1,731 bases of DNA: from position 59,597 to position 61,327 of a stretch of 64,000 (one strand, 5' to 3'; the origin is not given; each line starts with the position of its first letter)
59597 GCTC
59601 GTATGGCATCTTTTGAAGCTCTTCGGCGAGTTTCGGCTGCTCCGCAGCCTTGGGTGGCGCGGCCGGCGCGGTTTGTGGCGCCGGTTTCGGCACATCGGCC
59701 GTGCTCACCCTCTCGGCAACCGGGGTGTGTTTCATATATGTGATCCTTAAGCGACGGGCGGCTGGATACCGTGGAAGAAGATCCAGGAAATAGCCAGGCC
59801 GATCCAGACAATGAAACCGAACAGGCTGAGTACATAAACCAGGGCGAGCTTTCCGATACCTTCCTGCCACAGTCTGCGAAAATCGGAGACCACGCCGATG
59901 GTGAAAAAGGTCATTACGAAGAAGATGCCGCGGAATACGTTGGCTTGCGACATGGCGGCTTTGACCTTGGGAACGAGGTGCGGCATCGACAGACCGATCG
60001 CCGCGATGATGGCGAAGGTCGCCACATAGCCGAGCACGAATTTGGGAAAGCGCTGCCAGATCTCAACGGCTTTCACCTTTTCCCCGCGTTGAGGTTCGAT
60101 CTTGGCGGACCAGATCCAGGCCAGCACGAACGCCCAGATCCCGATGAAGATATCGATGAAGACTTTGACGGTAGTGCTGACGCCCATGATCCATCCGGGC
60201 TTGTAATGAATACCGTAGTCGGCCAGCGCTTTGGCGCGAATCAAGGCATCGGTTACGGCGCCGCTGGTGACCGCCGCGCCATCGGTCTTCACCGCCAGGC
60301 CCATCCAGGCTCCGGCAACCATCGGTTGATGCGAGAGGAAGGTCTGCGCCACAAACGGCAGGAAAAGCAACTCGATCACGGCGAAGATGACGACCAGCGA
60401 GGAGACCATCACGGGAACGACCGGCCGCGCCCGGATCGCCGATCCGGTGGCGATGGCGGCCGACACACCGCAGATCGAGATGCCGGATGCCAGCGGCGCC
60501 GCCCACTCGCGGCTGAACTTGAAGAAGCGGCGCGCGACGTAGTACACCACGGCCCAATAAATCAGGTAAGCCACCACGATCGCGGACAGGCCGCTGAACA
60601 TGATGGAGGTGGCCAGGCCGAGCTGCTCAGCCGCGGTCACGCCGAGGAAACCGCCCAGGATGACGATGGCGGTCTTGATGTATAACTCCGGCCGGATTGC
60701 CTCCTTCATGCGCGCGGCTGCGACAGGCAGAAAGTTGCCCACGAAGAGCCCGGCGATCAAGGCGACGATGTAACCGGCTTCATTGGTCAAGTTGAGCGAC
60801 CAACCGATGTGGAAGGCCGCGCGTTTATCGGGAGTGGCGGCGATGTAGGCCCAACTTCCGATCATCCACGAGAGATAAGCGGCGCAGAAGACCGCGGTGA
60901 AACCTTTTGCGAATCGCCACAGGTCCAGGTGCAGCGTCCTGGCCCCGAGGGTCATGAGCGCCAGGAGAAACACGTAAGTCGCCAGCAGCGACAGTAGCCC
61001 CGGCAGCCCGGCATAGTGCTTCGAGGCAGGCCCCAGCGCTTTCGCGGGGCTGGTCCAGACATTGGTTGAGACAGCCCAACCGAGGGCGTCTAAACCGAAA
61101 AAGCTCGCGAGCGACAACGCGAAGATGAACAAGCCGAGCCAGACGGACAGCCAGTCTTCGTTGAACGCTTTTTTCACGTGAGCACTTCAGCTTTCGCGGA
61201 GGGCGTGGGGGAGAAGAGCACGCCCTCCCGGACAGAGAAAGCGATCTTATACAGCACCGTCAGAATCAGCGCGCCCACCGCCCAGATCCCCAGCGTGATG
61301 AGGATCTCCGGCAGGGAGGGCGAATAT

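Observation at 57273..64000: dsrK-J-O-P-like electron-transfer module translationally chained to two putative sulfur-oxyanion exporters, a small membrane protein and an outer-membrane barrel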

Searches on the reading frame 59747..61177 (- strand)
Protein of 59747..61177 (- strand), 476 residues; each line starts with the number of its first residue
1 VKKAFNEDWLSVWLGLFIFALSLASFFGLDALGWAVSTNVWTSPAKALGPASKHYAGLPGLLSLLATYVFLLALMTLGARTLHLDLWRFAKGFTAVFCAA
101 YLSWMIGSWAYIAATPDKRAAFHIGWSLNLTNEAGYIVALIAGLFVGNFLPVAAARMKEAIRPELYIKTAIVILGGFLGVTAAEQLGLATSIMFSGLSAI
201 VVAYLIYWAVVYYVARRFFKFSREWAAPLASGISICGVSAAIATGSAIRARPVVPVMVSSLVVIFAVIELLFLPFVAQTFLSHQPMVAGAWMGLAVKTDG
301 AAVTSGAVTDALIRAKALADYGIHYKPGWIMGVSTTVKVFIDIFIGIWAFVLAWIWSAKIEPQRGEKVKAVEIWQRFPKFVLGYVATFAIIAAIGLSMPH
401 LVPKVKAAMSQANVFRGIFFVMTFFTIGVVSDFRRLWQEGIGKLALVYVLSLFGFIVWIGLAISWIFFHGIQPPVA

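Call 4: search_protein_families(library=pfam, proteins=[window:59747-61177:-], max_evalue=0.01)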
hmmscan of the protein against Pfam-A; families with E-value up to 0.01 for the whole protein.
window:59747-61177:- (476 aa): 1 family
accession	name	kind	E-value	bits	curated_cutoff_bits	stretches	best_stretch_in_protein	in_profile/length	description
PF03601.19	Cons_hypoth698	-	5e-21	75.4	24.5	1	136-443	29-300/304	Conserved hypothetical protein 698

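Call 5: search_protein_families(library=ncbifam, proteins=[window:59747-61177:-], max_evalue=0.01)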
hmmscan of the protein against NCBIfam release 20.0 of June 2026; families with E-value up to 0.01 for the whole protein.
window:59747-61177:- (476 aa): 1 family
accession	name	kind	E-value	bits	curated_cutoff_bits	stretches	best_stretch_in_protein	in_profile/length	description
TIGR00698.1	TIGR00698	subfamily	0.0043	16.3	232.6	0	136-323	34-219/335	YeiH family putative sulfate export transporter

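Call 8: find_homologous_proteins(query=window:59747-61177:-, max_evalue=1e-10)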
Query window:59747-61177:- (476 aa): 7988 proteins with E <= 1e-10 among 8000 candidates; the best 120 are listed.
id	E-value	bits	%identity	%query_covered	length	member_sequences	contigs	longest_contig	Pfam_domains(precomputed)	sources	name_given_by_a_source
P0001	0.0e+0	1029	100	100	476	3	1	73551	PF03601.20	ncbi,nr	ncbi:MAG TPA: putative sulfate exporter family transporter [Bryobacteraceae bacterium]|nr:putative s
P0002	1.3e-266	903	87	100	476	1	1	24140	PF03601.20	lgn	-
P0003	1.6e-264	896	86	100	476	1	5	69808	PF03601.20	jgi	jgi:uncharacterized membrane protein YadS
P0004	7.6e-264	894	86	100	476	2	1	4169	PF03601.20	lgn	-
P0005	1.4e-263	893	85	100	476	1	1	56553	PF03601.20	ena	-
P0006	2.4e-263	893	85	100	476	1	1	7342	PF03601.20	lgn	-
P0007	2.5e-263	893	86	100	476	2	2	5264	PF03601.20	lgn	-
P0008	3.3e-263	892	86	100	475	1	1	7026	PF03601.20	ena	-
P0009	1.1e-262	890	86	100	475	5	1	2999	PF03601.20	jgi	jgi:uncharacterized membrane protein YadS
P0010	2.9e-261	886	85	100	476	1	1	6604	PF03601.20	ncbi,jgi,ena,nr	ncbi:MAG TPA: putative sulfate exporter family transporter [Bryobacteraceae bacterium]|nr:putative s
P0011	4.0e-261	885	85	100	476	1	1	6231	PF03601.20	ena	-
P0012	7.0e-261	884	85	100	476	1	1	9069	PF03601.20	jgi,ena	-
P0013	1.1e-260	884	85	100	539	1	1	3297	PF03601.20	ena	-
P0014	1.5e-259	880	85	100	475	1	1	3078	PF03601.20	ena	-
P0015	5.7e-259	878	85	100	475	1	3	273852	PF03601.20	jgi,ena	jgi:uncharacterized membrane protein YadS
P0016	1.5e-258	877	85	100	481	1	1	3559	PF03601.20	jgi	-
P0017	3.3e-258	876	84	100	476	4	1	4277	PF03601.20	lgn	-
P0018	7.2e-257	871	84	100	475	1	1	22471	PF03601.20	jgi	jgi:uncharacterized membrane protein YadS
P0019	1.1e-256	871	83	100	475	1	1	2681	PF03601.20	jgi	jgi:uncharacterized membrane protein YadS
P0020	1.5e-256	870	84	100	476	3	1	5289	PF03601.20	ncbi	-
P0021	1.7e-256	870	82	100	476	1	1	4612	PF03601.20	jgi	jgi:uncharacterized membrane protein YadS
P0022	2.1e-256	870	83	100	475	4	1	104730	PF03601.20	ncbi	-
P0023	5.4e-256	868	83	100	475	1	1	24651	PF03601.20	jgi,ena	-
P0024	5.7e-256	868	83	100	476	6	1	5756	PF03601.20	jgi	jgi:uncharacterized membrane protein YadS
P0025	8.2e-255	864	82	100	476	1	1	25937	PF03601.20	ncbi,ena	-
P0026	4.0e-254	862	83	99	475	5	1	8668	PF03601.20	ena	-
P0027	4.7e-254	862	82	99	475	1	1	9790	PF03601.20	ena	-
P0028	5.7e-254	862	82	100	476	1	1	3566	PF03601.20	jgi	jgi:uncharacterized membrane protein YadS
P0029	6.1e-254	862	83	100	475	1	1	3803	PF03601.20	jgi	jgi:uncharacterized membrane protein YadS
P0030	8.8e-254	861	83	99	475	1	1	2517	PF03601.20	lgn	-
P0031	9.4e-254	861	84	100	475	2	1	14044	PF03601.20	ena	-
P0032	6.4e-253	858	82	100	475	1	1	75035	PF03601.20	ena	-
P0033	8.9e-253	858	83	100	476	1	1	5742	PF03601.20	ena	-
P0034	2.0e-252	857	83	100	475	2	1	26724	PF03601.20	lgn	-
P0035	3.2e-252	856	82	100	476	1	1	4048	PF03601.20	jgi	jgi:uncharacterized membrane protein YadS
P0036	6.9e-252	855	83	100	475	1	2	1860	PF03601.20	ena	-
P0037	1.2e-250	851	82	100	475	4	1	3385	PF03601.20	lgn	-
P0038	1.7e-250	850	81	100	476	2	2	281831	PF03601.20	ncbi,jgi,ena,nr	ncbi:MAG TPA: putative sulfate exporter family transporter [Bryobacteraceae bacterium]|nr:putative s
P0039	3.5e-250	849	81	100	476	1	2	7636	PF03601.20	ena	-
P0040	1.4e-249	847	83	100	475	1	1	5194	PF03601.20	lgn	-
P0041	4.4e-249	846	83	100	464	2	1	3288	PF03601.20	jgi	-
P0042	3.0e-247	840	80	100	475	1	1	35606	PF03601.20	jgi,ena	-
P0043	3.6e-247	839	83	100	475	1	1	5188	PF03601.20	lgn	-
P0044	8.0e-247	838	80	99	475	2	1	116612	PF03601.20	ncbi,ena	-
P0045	1.4e-246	837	82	100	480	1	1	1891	PF03601.20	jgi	jgi:uncharacterized membrane protein YadS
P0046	9.9e-246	835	80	100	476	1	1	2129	PF03601.20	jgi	jgi:uncharacterized membrane protein YadS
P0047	2.2e-245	833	80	100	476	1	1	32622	PF03601.20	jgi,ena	-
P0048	7.1e-245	832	80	100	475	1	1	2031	PF03601.20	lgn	-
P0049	2.2e-244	830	79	100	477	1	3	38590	PF03601.20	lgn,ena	-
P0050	2.9e-244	830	80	100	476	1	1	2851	PF03601.20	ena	-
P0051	4.3e-244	829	79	100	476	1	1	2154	PF03601.20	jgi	jgi:uncharacterized membrane protein YadS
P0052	7.6e-244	828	80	99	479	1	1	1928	PF03601.20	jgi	-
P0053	1.2e-242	824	79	100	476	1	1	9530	PF03601.20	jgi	jgi:uncharacterized membrane protein YadS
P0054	1.5e-242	824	80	100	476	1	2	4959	PF03601.20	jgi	jgi:uncharacterized membrane protein YadS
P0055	6.4e-239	812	78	100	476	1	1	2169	PF03601.20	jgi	jgi:uncharacterized membrane protein YadS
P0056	2.1e-238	810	76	100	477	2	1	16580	PF03601.20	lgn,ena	-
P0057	2.4e-237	807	77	100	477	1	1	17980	PF03601.20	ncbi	-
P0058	3.4e-237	806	78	100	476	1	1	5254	PF03601.20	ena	-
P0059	6.0e-236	802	77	100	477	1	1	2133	PF03601.20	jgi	jgi:uncharacterized membrane protein YadS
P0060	1.2e-235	801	78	100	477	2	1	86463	PF03601.20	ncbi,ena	-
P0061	1.3e-235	801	78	100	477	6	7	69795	PF03601.20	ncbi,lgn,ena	-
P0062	7.3e-235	799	77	100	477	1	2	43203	PF03601.20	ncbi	-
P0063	1.0e-234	798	77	100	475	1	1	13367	PF03601.20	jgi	jgi:uncharacterized membrane protein YadS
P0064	1.6e-234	798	76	100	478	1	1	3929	PF03601.20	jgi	jgi:uncharacterized membrane protein YadS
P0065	3.0e-234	797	78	100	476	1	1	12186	PF03601.20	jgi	jgi:uncharacterized membrane protein YadS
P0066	4.7e-234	796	76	100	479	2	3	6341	PF03601.20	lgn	-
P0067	5.0e-234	796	77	100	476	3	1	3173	PF03601.20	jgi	jgi:uncharacterized membrane protein YadS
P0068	1.7e-233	794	76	99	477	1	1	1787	PF03601.20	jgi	jgi:uncharacterized membrane protein YadS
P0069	2.1e-233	794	77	100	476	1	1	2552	PF03601.20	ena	-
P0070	2.8e-233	793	77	100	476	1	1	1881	PF03601.20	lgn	-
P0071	1.0e-232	792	77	99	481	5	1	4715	PF03601.20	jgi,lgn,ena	-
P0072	1.7e-232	791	77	100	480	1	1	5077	PF03601.20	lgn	-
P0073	2.9e-232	790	77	100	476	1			PF03601.20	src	-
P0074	7.4e-232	789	77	99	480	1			PF03601.20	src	-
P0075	7.8e-232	789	76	100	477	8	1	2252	PF03601.20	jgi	jgi:uncharacterized membrane protein YadS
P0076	8.5e-232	789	76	99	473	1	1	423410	PF03601.20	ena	-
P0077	9.0e-232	788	77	99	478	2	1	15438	PF03601.20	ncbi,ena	-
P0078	1.1e-231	788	77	100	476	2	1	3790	PF03601.20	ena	-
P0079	1.8e-231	788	76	100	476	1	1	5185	PF03601.20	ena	-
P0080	2.1e-231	787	76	100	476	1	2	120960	PF03601.20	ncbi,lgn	-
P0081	2.3e-231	787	77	100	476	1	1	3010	PF03601.20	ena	-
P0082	3.8e-231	786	77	99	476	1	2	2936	PF03601.20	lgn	-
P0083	3.9e-231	786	76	100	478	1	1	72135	PF03601.20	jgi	jgi:uncharacterized membrane protein YadS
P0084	4.9e-231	786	77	100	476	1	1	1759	PF03601.20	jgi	jgi:uncharacterized membrane protein YadS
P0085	5.6e-231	786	76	100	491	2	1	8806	PF03601.20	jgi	jgi:uncharacterized membrane protein YadS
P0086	8.0e-231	785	76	100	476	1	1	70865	PF03601.20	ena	-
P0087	1.2e-230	785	76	100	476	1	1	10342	PF03601.20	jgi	jgi:uncharacterized membrane protein YadS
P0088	8.2e-230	782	75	100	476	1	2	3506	PF03601.20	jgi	jgi:uncharacterized membrane protein YadS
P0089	1.6e-229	781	74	100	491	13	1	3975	PF03601.20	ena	-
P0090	2.2e-229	781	87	85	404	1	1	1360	PF03601.20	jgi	-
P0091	2.5e-229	780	75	99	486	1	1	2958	PF03601.20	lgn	-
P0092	2.9e-229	780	75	99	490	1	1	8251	PF03601.20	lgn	-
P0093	3.2e-229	780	76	100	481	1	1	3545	PF03601.20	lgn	-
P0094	1.2e-228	778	73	100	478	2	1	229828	PF03601.20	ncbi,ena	-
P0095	1.4e-228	778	75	100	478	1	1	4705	PF03601.20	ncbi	-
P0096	2.8e-228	777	75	99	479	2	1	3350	PF03601.20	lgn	-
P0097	2.9e-228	777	75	99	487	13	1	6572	PF03601.20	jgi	-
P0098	4.2e-228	776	76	99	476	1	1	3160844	PF03601.20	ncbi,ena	-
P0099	8.4e-228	775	76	99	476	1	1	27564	PF03601.20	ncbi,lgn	-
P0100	8.5e-228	775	74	99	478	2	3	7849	PF03601.20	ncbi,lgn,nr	ncbi:MAG: putative sulfate exporter family transporter [Bryobacterales bacterium]|nr:putative sulfat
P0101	1.8e-227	774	73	100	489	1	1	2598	PF03601.20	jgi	jgi:uncharacterized membrane protein YadS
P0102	2.9e-227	774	76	100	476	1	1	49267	PF03601.20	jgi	jgi:uncharacterized membrane protein YadS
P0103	3.6e-227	773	74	100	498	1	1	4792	PF03601.20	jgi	jgi:uncharacterized membrane protein YadS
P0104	6.6e-227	772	73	99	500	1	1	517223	PF03601.20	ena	-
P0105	8.7e-227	772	75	99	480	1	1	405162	PF03601.20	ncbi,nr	ncbi:MAG: putative sulfate exporter family transporter [Bryobacteraceae bacterium]|nr:putative sulfa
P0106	2.0e-226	771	75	99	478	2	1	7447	PF03601.20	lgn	-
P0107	2.9e-226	770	75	100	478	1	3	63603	PF03601.20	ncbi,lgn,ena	ncbi:MAG: putative sulfate exporter family transporter [Acidobacteriota bacterium]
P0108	6.1e-226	769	76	100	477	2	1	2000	PF03601.20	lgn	-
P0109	8.9e-226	769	74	100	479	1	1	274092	PF03601.20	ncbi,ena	-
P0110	9.5e-226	769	74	100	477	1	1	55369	PF03601.20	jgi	jgi:uncharacterized membrane protein YadS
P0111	2.6e-225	767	75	99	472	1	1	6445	PF03601.20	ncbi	-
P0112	3.2e-225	767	76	99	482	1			PF03601.20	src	-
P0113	3.7e-225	767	75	100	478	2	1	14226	PF03601.20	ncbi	-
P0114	3.8e-225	767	74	99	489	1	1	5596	PF03601.20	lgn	-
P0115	4.4e-225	766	74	99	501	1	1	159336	PF03601.20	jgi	jgi:uncharacterized membrane protein YadS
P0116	7.0e-225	766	73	99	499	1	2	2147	PF03601.20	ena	-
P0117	7.7e-225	766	74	99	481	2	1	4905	PF03601.20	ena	-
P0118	8.0e-225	766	75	100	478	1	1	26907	PF03601.20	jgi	jgi:uncharacterized membrane protein YadS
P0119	9.5e-225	765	75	99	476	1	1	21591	PF03601.20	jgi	jgi:uncharacterized membrane protein YadS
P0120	1.2e-224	765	75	100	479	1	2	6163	PF03601.20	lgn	-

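Call 10: find_encoding_contigs(protein=P0001, flank=10000, max_places=3)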
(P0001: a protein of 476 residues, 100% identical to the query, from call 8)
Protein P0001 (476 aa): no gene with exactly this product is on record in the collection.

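Call 11: find_encoding_contigs(protein=P0098, flank=10000, max_places=3)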
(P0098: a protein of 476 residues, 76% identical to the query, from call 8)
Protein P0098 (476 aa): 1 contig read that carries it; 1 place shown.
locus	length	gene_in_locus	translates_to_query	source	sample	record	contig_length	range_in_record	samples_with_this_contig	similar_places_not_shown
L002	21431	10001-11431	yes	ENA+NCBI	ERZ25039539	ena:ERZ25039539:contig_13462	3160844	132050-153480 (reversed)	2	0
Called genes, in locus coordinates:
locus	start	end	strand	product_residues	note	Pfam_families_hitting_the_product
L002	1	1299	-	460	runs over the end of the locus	PF01408:GFO_IDH_MocA, PF19051:GFO_IDH_MocA_C2, PF22725:GFO_IDH_MocA_C3 (weak), PF19051:GFO_IDH_MocA_C2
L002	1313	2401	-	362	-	PF14100:DUF6807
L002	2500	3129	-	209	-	PF00072:Response_reg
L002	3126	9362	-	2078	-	PF08448:PAS_4, PF13426:PAS_9, PF08447:PAS_3, PF00989:PAS, PF13188:PAS_8, PF13426:PAS_9, PF08448:PAS_4, PF13426:PAS_9, +24 more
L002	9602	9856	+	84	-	PF01739:CheR, PF08241:Methyltransf_11 (weak)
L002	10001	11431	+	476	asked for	PF03601:Cons_hypoth698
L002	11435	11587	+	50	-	-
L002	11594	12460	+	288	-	PF01925:TauE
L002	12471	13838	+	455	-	PF13372:Alginate_exp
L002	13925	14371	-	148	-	-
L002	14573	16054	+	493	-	PF07364:DUF1485, PF07171:MlrC_C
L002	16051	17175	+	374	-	PF02746:MR_MLE_N, PF13378:MR_MLE_C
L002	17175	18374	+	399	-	PF03137:OATP (faint), PF07690:MFS_1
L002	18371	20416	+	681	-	PF05448:AXE1, PF00326:Peptidase_S9 (faint)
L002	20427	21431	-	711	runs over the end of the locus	PF01011:PQQ, PF25293:Beta-prop_EMC1_N (faint), PF13360:PQQ_2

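Call 12: find_related_loci(query=window:59747-61177:-, collection=genome_contigs, flank=10000)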
Query window:59747-61177:- (476 aa) in genome_contigs; peptide patterns used: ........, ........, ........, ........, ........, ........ (x = any residue, [..] = any of these).
534 stretches matched a pattern; 503 encode a relative of the query (tblastn E <= 1e-3); the best 80 are kept; 80 distinct loci.
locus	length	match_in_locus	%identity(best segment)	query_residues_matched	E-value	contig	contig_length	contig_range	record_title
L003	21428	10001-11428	86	1-476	0e+0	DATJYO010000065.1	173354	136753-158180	MAG TPA_asm: Bryobacteraceae bacterium isolate SMAG_U15154 k141_3376535, whole genome shotgun sequence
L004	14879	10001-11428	84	1-476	0e+0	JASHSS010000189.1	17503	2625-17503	MAG: Bryobacteraceae bacterium isolate JOPF133 JOPF_NEAR_contig_323326, whole genome shotgun sequence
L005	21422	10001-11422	83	1-475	0e+0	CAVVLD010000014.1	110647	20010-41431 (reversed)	MAG: uncultured Solibacteraceae bacterium isolate MFD06435.bin.2.59 genome assembly, contig: contig_106360, whole genome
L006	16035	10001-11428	81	1-476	0e+0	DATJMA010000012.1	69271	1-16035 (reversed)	MAG TPA_asm: Bryobacteraceae bacterium isolate SMAG_U14823 k141_985892, whole genome shotgun sequence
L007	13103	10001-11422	83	1-475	0e+0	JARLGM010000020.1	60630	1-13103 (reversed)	MAG: Candidatus Sulfopaludibacter sp. isolate MAG_CO124 NODE_20_length_60630_cov_24.421395, whole genome shotgun sequenc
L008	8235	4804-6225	81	1-474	0e+0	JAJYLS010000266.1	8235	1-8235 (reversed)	MAG: Acidobacteria bacterium isolate DBS2-1.bin87 NODE_17304_length_8235_cov_1.337815, whole genome shotgun sequence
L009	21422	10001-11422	84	1-475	0e+0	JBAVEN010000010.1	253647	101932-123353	MAG: Bryobacteraceae bacterium isolate MFD04928_ilm_asm_bin32 k127_245531, whole genome shotgun sequence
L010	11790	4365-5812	86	1-475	0e+0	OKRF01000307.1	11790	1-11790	Solibacteraceae bacterium SbA3 strain Peat soil MAG SbA3 genome assembly, contig: SBA3_Contig_375, whole genome shotgun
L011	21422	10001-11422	78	1-475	0e+0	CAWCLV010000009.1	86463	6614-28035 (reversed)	MAG: Bryobacterales bacterium isolate MFD05502.bin.1.177 genome assembly, contig: contig_61253, whole genome shotgun seq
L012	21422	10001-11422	76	2-475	0e+0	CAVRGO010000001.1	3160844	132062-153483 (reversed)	MAG: uncultured Acidobacteriota bacterium isolate MFD05442.bin.1.279 genome assembly, contig: contig_13462, whole genome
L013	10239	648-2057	76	6-475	0e+0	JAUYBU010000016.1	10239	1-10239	MAG: Bryobacterales bacterium isolate C20_concoct.bin.137 C20_k141_770988, whole genome shotgun sequence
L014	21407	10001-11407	75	6-475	0e+0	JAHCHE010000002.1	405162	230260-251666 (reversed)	MAG: Bryobacteraceae bacterium isolate TGS_ACI2 ACI2_2, whole genome shotgun sequence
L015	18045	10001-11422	76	1-474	0e+0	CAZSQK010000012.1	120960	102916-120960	MAG TPA_asm: uncultured Solibacteraceae bacterium isolate binchicken_co185_54 genome assembly, contig: NODE_197_length_1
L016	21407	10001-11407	74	6-474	0e+0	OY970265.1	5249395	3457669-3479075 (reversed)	MAG: uncultured Acidobacteriota bacterium isolate MFD01476.bin.1.56 genome assembly, chromosome: 1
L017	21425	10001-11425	74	1-475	0e+0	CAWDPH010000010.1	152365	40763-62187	MAG: uncultured Acidobacteriaceae bacterium isolate MFD09222.bin.1.150 genome assembly, contig: contig_51865, whole geno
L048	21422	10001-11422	72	2-475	0e+0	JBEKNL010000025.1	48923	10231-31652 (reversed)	MAG: Candidatus Korobacteraceae bacterium isolate SPRUCE 416 SPRUCE_416_25, whole genome shotgun sequence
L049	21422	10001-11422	72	2-475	0e+0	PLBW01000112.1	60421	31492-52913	MAG: Acidobacteriaceae bacterium isolate palsa_254 73.20111000_P3M.39_contig_3724, whole genome shotgun sequence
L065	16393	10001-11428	68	2-476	0e+0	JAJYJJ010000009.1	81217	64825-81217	MAG: Nitrospirae bacterium isolate DBS2-1.bin158 NODE_510_length_81217_cov_4.404600, whole genome shotgun sequence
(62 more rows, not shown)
